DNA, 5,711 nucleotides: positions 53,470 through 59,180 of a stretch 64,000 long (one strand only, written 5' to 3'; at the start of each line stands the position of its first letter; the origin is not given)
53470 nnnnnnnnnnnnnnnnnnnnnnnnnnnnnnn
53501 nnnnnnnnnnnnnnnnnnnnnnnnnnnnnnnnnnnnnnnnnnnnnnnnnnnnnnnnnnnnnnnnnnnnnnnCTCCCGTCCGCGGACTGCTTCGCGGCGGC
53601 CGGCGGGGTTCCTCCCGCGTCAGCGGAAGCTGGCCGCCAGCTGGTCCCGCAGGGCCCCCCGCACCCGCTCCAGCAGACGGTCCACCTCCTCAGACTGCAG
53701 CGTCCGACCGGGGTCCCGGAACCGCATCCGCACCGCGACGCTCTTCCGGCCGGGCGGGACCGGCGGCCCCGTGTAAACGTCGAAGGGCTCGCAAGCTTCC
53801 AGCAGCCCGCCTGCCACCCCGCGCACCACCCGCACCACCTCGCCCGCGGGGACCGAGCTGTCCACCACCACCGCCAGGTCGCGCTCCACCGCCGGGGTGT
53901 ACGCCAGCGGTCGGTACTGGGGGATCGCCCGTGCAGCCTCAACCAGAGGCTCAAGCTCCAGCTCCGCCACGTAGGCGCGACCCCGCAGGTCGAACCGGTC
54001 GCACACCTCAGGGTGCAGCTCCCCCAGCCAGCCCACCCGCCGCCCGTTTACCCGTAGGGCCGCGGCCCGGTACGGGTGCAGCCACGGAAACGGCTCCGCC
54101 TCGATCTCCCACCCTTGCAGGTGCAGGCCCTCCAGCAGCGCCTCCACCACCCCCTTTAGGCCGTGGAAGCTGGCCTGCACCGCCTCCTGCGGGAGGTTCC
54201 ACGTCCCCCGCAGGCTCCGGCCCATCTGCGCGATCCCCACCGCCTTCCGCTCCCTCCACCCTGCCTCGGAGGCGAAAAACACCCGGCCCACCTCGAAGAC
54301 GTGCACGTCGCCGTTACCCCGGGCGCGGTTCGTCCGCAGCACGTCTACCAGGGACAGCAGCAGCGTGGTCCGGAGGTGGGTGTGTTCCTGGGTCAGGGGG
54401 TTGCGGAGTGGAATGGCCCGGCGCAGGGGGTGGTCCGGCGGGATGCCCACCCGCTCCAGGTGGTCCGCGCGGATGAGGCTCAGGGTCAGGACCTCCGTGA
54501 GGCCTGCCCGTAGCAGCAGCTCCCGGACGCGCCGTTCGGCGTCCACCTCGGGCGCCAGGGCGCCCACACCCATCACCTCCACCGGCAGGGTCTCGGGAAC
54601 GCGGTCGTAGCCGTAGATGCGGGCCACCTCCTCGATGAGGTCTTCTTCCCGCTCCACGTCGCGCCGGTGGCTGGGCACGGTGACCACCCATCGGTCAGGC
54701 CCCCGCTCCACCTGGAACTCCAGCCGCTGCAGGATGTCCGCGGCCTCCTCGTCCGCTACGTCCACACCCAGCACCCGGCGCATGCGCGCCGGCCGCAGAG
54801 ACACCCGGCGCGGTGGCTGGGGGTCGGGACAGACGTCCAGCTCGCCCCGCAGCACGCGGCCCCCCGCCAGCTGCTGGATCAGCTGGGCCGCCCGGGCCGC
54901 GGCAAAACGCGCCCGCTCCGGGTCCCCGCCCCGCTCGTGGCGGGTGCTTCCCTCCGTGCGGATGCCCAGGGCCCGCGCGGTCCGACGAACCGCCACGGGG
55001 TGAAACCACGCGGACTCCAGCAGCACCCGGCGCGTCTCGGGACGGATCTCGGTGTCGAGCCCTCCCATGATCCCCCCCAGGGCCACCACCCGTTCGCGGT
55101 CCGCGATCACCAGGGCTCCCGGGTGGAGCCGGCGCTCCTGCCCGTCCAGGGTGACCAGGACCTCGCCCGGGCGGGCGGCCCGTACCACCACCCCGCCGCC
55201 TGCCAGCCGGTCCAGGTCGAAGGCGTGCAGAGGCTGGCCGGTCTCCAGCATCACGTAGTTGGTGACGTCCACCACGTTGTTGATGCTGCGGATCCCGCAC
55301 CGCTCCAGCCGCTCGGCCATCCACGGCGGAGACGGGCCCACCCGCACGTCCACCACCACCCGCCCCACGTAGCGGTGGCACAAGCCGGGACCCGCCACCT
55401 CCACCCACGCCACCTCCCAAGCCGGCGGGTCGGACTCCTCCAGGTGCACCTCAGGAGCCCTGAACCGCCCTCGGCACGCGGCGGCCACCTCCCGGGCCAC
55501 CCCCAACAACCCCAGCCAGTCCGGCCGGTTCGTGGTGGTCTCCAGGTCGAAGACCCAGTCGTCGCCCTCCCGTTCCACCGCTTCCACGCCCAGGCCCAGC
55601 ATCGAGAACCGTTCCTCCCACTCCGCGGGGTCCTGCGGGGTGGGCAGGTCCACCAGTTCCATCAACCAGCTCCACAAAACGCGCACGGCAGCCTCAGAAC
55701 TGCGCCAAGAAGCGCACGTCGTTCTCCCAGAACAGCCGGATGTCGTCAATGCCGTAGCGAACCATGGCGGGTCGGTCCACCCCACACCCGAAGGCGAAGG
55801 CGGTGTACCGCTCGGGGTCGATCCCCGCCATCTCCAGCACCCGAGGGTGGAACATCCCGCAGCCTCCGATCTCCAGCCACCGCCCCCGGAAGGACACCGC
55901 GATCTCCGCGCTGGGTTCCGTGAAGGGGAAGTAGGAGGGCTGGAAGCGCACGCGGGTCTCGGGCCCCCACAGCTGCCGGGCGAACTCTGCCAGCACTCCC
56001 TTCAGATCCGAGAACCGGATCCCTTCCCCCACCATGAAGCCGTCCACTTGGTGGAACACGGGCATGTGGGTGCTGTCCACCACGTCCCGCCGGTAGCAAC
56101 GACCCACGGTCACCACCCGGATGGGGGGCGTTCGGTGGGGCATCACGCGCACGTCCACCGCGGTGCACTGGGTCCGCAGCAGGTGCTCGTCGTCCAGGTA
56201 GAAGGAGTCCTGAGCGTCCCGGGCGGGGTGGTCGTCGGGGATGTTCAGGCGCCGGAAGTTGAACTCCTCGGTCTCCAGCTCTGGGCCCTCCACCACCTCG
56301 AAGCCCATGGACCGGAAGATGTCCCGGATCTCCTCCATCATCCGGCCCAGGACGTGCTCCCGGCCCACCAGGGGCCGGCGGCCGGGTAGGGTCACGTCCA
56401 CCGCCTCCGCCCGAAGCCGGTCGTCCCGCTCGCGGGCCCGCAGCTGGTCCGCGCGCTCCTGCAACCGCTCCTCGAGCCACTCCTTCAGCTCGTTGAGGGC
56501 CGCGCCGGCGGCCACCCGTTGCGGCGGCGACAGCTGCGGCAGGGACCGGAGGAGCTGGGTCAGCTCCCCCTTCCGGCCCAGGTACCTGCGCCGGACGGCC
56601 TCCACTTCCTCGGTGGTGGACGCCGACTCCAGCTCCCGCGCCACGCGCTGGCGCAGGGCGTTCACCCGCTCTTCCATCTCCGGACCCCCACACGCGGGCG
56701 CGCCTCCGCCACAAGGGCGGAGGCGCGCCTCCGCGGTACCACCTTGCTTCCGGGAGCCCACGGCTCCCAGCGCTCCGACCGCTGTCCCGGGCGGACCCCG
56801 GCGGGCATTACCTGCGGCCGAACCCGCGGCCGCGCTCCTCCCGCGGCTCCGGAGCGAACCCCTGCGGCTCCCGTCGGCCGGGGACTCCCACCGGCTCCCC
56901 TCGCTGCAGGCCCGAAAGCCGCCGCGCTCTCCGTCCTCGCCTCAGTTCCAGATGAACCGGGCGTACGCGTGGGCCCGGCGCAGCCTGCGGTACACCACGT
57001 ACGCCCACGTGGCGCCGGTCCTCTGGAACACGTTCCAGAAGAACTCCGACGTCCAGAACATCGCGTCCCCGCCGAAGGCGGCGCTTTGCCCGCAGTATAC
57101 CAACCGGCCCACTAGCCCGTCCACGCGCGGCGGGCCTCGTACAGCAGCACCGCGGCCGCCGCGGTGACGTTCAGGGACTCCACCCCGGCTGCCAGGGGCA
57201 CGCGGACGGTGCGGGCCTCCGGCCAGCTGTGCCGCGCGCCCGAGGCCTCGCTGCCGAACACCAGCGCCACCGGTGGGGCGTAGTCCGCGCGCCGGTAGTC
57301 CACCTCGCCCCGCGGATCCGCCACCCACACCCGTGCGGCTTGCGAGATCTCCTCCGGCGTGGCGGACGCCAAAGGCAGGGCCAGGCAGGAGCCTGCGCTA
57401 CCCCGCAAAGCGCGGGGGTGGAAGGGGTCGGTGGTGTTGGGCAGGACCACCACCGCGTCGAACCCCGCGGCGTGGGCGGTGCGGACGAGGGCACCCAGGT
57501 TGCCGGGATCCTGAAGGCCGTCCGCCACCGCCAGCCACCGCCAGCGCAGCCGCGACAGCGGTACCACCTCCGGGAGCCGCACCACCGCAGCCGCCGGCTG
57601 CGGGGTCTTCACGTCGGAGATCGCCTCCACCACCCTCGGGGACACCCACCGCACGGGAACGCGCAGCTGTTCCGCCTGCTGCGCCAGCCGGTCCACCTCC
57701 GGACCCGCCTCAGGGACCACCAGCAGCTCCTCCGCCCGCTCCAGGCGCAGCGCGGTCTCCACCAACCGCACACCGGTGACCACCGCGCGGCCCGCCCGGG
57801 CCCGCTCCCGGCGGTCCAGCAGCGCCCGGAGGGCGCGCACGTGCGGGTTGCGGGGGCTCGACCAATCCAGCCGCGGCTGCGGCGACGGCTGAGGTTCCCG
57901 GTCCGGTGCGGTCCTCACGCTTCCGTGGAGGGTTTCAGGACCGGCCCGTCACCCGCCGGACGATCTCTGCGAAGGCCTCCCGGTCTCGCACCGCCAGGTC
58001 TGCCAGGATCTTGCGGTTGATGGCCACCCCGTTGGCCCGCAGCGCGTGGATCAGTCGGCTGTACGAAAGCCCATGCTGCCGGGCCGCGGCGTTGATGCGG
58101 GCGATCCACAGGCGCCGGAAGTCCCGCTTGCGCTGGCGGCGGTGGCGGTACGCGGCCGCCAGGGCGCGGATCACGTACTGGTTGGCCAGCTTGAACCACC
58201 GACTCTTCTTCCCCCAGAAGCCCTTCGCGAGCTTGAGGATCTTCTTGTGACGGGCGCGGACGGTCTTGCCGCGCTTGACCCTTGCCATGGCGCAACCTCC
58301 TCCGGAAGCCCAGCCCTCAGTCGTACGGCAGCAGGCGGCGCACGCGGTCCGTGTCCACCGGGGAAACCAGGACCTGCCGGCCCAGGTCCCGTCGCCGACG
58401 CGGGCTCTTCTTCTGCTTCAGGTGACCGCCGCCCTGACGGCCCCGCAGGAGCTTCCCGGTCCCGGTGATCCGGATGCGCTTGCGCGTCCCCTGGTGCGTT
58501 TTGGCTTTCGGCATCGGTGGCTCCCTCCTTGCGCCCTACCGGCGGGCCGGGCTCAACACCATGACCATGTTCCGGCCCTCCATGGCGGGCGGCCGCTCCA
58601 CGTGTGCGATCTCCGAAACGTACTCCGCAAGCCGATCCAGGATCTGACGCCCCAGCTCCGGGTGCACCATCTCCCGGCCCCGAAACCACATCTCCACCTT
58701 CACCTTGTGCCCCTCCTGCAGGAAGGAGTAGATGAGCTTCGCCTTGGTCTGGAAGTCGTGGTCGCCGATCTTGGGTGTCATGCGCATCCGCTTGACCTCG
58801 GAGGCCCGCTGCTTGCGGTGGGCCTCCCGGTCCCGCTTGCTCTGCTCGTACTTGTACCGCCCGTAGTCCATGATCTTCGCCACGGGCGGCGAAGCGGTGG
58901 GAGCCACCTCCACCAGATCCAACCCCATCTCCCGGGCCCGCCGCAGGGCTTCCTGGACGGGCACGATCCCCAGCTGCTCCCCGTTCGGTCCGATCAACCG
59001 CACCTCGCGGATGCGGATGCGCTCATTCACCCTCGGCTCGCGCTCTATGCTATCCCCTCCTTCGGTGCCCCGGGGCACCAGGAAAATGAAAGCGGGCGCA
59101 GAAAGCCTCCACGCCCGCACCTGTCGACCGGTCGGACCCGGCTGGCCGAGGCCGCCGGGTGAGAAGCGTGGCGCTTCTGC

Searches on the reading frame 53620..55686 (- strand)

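Call 44: search_protein_families(library=pfam, proteins=[window:53620-55686:-], max_evalue=0.00001)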
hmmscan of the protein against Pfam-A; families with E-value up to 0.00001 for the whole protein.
window:53620-55686:- (688 aa): 4 families
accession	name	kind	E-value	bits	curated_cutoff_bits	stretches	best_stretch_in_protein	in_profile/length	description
PF03483.22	B3_4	-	2.2e-68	229.7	29.3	1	103-275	2-174/174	B3/4 domain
PF17759.6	tRNA_synthFbeta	-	3.1e-58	197.2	22.4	1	364-578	2-214/214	Phenylalanyl tRNA synthetase beta chain CLM domain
PF03147.19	FDX-ACB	-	8.9e-26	90.6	31.1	1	597-688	3-94/94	Ferredoxin-fold anticodon binding domain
PF03484.21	B5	-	7.3e-25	87.4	28.6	1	295-360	1-67/67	tRNA synthetase B5 domain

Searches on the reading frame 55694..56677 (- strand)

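Call 44: search_protein_families(library=pfam, proteins=[window:55694-56677:-], max_evalue=0.00001)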
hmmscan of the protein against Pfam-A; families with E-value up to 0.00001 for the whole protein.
window:55694-56677:- (327 aa): 2 families
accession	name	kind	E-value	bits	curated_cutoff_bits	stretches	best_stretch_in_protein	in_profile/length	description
PF01409.25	tRNA-synt_2d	-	2.6e-96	322.3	19.8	1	93-327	2-246/246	tRNA synthetases class II core domain (F)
PF02912.23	Phe_tRNA-synt_N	-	3.6e-20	72.1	22.3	1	21-88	2-69/69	Aminoacyl tRNA synthetase class II, N-terminal domain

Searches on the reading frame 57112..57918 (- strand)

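Call 44: search_protein_families(library=pfam, proteins=[window:57112-57918:-], max_evalue=0.00001)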
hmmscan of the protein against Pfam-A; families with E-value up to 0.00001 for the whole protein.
window:57112-57918:- (268 aa): 3 families
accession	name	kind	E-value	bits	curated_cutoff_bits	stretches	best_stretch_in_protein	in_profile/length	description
PF00588.24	SpoU_methylase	-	2.8e-24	86.3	29.7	1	131-260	5-142/142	SpoU rRNA Methylase family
PF22435.1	MRM3-like_sub_bind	-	8.8e-14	52.1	27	1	24-111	1-84/84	MRM3-like substrate binding domain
PF08032.17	SpoU_sub_bind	-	3e-08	34.3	22.8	1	47-117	2-74/76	RNA 2'-O ribose methyltransferase substrate binding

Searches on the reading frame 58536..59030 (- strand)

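Call 44: search_protein_families(library=pfam, proteins=[window:58536-59030:-], max_evalue=0.00001)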
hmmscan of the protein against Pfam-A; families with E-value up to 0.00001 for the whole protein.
window:58536-59030:- (164 aa): 2 families
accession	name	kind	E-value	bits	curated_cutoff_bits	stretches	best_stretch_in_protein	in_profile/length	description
PF00707.27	IF3_C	-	6.7e-35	119.3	34.8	1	78-161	2-85/86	Translation initiation factor IF-3, C-terminal domain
PF05198.21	IF3_N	-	1.6e-33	115.1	26.9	1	1-70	1-70/70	Translation initiation factor IF-3, N-terminal domain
